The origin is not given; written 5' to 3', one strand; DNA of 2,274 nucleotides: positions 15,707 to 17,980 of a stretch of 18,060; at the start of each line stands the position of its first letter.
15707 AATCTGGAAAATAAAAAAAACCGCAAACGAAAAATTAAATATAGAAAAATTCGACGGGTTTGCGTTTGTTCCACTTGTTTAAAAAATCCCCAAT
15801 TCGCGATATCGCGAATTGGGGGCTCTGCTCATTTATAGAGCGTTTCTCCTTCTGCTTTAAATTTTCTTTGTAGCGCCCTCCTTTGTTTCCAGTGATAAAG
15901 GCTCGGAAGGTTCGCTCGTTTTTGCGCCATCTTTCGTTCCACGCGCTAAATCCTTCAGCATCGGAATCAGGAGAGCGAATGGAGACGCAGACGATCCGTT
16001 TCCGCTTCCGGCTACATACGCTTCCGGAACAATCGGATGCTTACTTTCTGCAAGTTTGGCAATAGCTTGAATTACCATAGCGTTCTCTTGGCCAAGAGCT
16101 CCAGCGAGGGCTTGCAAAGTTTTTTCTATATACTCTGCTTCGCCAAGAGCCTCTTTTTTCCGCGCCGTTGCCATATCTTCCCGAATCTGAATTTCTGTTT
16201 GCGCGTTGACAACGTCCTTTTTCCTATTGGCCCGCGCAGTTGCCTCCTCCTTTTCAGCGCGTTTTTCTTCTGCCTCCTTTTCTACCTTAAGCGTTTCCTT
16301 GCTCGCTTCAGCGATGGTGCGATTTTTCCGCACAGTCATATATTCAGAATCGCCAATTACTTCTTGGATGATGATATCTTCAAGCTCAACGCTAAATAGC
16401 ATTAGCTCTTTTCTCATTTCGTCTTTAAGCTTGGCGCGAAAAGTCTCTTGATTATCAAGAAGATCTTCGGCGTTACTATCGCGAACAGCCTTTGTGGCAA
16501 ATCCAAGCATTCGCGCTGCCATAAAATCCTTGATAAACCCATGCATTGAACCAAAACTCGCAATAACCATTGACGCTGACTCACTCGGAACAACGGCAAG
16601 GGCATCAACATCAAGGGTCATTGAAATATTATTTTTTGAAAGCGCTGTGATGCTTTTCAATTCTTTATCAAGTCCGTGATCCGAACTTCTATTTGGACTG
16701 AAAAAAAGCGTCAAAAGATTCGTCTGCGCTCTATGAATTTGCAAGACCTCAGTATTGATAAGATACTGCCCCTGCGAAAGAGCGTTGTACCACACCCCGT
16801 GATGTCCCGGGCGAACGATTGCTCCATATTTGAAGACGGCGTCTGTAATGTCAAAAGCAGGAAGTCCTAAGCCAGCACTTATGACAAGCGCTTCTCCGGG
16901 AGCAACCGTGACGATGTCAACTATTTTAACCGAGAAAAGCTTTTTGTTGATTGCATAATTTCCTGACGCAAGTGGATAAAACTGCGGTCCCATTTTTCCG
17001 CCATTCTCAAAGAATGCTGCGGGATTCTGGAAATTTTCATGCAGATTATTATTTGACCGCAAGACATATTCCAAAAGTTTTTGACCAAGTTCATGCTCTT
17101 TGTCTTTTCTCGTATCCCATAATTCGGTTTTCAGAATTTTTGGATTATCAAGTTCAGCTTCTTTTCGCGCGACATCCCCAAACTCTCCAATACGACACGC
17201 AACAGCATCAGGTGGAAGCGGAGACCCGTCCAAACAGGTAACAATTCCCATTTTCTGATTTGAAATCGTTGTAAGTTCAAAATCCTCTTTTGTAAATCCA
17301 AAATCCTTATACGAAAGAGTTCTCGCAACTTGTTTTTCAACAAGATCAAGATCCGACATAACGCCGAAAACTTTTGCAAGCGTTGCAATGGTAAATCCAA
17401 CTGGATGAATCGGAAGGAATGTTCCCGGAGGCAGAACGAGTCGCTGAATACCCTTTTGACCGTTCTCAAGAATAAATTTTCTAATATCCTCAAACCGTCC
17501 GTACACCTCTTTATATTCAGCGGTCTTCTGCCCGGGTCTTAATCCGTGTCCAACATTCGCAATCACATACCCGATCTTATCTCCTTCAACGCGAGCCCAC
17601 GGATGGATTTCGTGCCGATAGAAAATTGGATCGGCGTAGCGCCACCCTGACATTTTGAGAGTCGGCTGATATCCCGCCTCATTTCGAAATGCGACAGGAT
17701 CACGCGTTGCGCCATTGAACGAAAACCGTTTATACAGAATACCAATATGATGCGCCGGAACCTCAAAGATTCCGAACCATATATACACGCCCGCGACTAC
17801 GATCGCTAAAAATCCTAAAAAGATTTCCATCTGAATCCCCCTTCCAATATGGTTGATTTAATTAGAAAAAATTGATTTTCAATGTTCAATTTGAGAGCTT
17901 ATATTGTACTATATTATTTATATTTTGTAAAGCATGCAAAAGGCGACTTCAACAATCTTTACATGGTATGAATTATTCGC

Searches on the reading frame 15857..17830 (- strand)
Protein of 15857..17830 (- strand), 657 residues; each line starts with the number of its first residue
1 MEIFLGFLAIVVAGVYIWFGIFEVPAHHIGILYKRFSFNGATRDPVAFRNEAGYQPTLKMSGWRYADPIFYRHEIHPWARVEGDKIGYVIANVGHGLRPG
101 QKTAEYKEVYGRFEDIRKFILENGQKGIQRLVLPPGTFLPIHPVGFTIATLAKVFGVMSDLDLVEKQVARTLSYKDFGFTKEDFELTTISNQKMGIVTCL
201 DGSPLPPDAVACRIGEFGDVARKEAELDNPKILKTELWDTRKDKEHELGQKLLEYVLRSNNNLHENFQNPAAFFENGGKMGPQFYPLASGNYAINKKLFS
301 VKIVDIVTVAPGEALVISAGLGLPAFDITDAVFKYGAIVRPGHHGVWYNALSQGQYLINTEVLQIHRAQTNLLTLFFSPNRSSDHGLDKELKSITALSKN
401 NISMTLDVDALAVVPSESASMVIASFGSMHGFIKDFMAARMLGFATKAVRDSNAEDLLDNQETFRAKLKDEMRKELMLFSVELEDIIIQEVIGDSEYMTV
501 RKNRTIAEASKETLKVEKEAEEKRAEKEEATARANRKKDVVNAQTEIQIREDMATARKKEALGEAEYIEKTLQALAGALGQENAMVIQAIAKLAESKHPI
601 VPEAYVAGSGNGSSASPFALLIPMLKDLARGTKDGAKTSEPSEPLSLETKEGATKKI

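Call 9: search_protein_families(library=pfam, proteins=[window:15857-17830:-], max_evalue=0.01)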
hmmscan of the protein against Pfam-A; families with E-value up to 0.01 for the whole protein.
window:15857-17830:- (657 aa): 1 family
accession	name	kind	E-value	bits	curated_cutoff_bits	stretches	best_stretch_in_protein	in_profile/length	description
PF01145.31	Band_7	-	4.1e-10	40.4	23.6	1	351-528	31-175/176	SPFH domain / Band 7 family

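Call 11: find_encoding_contigs(protein=window:15857-17830:-, flank=10000, max_places=10)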
Protein window:15857-17830:- (657 aa): 12 contigs read that carry it; 8 places shown.
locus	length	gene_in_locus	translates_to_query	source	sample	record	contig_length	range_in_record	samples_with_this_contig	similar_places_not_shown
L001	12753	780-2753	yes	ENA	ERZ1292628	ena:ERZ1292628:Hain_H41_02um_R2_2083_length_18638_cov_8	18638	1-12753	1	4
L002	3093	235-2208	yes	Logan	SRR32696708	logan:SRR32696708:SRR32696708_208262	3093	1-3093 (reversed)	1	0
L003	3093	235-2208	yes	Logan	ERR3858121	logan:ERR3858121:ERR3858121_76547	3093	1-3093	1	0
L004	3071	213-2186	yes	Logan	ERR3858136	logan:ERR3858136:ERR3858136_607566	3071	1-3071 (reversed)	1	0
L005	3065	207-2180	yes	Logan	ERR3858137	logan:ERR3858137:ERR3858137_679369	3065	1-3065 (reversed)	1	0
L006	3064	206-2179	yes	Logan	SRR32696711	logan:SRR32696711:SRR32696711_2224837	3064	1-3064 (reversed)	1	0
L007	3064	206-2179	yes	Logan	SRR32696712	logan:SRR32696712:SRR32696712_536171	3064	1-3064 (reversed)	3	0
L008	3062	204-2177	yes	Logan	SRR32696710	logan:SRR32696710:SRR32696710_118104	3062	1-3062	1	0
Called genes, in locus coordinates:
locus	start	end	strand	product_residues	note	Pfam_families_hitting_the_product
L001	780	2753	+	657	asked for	PF01145:Band_7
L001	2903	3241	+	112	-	-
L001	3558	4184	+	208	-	PF04542:Sigma70_r2, PF08281:Sigma70_r4_2, PF04545:Sigma70_r4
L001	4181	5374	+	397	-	PF18915:DUF5667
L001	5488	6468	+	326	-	PF18914:DUF5666 (faint)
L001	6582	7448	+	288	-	PF13529:Peptidase_C39_2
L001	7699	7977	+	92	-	-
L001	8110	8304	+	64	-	-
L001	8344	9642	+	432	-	PF00437:T2SSE, PF25199:nSTAND_NTPase5 (faint)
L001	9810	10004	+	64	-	-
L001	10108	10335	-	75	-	-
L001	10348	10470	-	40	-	-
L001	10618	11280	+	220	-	PF00657:Lipase_GDSL, PF13472:Lipase_GDSL_2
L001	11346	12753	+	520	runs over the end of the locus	PF25973:BSH_CzcB (weak), PF25881:HH_YBHG (weak)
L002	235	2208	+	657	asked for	PF01145:Band_7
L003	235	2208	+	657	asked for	PF01145:Band_7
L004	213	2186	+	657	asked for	PF01145:Band_7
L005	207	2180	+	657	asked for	PF01145:Band_7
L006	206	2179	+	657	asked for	PF01145:Band_7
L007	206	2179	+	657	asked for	PF01145:Band_7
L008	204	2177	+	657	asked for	PF01145:Band_7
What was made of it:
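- A gene caller annotated it on the public contig (call 11).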

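Call 26: find_related_loci(query=window:15857-17830:-, collection=genome_contigs, flank=6000)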
Query window:15857-17830:- (657 aa) in genome_contigs; peptide patterns used: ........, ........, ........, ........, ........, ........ (x = any residue, [..] = any of these).
86 stretches matched a pattern, but none encodes a relative of the query by tblastn (E <= 1e-3).
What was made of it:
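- Tried and rejected: A genome_contigs scan with the flotillin protein found no relatives (call 26).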

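Call 52: find_homologous_proteins(query=window:15857-17830:-, max_evalue=1e-30)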
Query window:15857-17830:- (657 aa): 58 proteins with E <= 1e-30 among 8000 candidates.
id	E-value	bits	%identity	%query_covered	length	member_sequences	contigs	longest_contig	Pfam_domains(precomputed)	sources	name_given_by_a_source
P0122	0.0e+0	1474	100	100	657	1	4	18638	PF01145.32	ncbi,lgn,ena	ncbi:MAG: SPFH domain-containing protein [Patescibacteria group bacterium]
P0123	9.8e-211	720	52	99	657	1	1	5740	PF01145.32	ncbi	-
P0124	1.4e-95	339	33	92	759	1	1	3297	PF01145.32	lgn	-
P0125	2.3e-95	339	34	92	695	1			PF01145.32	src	-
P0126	4.9e-91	324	33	93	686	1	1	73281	PF01145.32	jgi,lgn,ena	-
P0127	7.2e-91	324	34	89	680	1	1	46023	PF01145.32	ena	-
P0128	4.6e-90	321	32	92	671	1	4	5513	PF01145.32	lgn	-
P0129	9.4e-90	320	32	93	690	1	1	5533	PF01145.32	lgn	-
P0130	3.6e-89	318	33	90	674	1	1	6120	PF01145.32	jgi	-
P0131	3.7e-87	312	31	97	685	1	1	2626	PF01145.32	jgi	jgi:regulator of protease activity HflC (stomatin/prohibitin superfamily)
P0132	3.9e-87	312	32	93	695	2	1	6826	PF01145.32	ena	-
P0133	9.2e-87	310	32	93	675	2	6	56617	PF01145.32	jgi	jgi:uncharacterized membrane protein YqiK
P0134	1.3e-86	310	31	98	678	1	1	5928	PF01145.32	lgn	-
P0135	1.7e-86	309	32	95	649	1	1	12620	PF01145.32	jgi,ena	-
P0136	3.0e-86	309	31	89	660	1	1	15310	PF01145.32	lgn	-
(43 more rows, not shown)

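Call 53: find_encoding_contigs(protein=P0123, flank=6000, max_places=4)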
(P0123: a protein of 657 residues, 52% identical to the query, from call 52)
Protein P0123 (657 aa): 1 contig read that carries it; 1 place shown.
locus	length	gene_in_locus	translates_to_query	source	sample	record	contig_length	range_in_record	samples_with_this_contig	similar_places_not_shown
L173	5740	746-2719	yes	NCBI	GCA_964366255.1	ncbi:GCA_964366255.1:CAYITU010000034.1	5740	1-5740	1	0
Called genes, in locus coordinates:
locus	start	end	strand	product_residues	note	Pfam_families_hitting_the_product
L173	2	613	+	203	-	?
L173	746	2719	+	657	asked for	PF01145:Band_7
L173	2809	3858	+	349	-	PF00437:T2SSE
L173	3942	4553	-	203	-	PF01135:PCMT, PF13649:Methyltransf_25 (faint), PF13847:Methyltransf_31 (weak)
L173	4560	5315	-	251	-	PF02673:BacA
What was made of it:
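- On PCMT / PIMT (PF01135, TIGR00080): L173 has PCMT convergent near flotillin (call 53).
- A more distant relative (flotillin 52% identical) also has PCMT convergent and two genes away (call 53).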

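Call 55: search_protein_families(library=ncbifam, max_evalue=0.001, proteins=[window:15857-17830:-])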
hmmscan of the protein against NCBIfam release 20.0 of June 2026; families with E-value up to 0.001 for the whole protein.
window:15857-17830:- (657 aa): 0 families
